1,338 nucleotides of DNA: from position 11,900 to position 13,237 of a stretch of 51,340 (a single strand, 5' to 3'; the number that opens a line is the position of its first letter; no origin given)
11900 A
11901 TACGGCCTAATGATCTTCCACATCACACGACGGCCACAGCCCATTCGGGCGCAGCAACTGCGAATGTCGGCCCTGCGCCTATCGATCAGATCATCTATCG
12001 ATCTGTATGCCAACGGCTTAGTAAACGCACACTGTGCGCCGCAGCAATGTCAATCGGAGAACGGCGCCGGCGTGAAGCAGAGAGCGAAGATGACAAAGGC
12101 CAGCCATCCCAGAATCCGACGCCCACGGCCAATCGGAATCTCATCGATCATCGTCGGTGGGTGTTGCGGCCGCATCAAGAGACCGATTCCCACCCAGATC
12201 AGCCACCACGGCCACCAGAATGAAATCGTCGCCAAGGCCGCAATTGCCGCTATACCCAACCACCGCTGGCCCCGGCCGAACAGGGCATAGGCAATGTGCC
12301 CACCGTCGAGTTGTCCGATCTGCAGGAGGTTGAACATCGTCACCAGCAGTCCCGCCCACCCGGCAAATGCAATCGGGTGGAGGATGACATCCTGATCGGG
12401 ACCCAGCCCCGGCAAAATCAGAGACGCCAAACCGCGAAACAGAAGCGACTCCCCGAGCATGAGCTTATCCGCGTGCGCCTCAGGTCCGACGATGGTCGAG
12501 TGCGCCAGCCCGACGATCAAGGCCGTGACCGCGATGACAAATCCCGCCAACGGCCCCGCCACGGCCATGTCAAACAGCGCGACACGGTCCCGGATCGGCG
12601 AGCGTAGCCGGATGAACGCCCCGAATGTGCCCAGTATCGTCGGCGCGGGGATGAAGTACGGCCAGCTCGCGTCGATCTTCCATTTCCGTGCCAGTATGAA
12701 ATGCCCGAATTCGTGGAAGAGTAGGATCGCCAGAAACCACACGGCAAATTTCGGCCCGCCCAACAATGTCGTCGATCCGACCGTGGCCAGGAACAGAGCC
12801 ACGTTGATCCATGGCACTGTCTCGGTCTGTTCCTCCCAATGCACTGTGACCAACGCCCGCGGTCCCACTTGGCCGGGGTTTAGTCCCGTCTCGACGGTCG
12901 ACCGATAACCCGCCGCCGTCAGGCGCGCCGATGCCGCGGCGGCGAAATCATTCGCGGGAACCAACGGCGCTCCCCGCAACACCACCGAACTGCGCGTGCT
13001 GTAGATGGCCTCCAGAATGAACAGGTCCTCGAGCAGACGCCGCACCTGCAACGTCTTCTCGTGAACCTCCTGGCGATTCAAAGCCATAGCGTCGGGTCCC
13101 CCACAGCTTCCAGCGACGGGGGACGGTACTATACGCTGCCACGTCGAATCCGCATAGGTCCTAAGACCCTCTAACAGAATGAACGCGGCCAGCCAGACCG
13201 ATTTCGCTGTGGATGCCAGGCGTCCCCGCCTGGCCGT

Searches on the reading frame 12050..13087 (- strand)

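Call 25: search_protein_families(library=pfam, proteins=[window:12050-13087:-], max_evalue=0.01)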
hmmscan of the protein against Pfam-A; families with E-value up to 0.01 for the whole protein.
window:12050-13087:- (345 aa): 1 family
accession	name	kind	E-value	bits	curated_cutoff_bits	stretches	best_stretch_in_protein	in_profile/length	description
PF02163.28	Peptidase_M50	-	3.7e-19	69.4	27.2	1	114-272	2-196/221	Peptidase family M50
